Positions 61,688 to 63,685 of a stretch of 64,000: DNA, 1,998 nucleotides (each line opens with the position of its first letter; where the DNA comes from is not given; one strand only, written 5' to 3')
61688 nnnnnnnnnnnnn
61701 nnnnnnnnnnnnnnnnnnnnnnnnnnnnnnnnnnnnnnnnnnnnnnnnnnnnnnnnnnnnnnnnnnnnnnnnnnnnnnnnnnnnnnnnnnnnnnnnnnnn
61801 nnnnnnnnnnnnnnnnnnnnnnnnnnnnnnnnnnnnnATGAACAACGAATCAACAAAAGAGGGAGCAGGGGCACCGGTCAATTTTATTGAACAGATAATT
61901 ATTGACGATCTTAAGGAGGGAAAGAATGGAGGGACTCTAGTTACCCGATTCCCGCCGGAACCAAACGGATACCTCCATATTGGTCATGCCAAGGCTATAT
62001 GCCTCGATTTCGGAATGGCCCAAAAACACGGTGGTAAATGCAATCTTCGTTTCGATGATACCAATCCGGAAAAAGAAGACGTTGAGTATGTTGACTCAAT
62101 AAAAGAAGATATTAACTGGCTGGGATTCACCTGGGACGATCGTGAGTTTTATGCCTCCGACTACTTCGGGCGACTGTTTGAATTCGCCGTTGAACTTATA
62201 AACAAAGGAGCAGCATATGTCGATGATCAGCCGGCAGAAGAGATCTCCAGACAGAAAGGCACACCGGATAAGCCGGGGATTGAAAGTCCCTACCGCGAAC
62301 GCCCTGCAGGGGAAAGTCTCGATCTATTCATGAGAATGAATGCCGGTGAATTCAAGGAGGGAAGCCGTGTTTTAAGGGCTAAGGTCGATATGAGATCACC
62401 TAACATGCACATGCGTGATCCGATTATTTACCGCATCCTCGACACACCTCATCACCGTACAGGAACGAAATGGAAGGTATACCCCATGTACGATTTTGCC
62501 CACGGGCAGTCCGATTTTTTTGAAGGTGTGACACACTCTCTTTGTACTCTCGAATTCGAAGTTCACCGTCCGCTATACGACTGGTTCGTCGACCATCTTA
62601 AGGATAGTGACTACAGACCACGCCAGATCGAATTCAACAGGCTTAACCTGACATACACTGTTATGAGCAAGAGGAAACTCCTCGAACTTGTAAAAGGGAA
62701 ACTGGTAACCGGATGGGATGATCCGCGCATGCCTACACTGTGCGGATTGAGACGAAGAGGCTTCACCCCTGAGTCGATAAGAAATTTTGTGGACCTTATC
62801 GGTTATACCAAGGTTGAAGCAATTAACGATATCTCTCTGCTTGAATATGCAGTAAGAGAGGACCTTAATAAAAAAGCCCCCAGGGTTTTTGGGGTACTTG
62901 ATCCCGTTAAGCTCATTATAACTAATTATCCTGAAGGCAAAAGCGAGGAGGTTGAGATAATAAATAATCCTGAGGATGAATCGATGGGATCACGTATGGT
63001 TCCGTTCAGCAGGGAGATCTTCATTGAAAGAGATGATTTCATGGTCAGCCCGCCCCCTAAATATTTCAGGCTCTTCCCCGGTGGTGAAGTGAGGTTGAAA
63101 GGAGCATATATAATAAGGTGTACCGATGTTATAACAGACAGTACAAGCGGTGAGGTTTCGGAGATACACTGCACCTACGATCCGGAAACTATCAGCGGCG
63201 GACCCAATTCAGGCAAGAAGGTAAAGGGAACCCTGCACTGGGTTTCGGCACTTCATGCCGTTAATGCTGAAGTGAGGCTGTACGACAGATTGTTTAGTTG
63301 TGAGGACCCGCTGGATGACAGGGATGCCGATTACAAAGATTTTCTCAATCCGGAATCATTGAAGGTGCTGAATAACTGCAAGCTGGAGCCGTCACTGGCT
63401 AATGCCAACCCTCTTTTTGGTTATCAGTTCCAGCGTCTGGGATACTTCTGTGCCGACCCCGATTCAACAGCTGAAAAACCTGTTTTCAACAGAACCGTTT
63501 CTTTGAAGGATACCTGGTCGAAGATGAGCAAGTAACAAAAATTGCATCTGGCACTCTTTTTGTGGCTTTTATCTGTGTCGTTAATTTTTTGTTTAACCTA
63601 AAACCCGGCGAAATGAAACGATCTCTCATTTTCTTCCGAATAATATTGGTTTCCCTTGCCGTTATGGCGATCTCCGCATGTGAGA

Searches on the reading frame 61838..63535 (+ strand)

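Call 90: search_protein_families(library=pfam, proteins=[window:61838-63535:+], max_evalue=0.001)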
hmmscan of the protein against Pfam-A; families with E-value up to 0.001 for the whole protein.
window:61838-63535:+ (565 aa): 3 families
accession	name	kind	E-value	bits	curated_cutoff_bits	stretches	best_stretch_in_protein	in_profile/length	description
PF00749.27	tRNA-synt_1c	-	8.6e-103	344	23.4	1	34-344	2-313/314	tRNA synthetases class I (E and Q), catalytic domain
PF03950.23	tRNA-synt_1c_C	-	3.5e-31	107.7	23.9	1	347-448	1-91/91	tRNA synthetases class I (E and Q), anti-codon binding domain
PF20974.2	tRNA-synt_1c_C2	-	4.9e-22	78.8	23.9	1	465-540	1-69/69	tRNA synthetases class I (E and Q), anti-codon binding domain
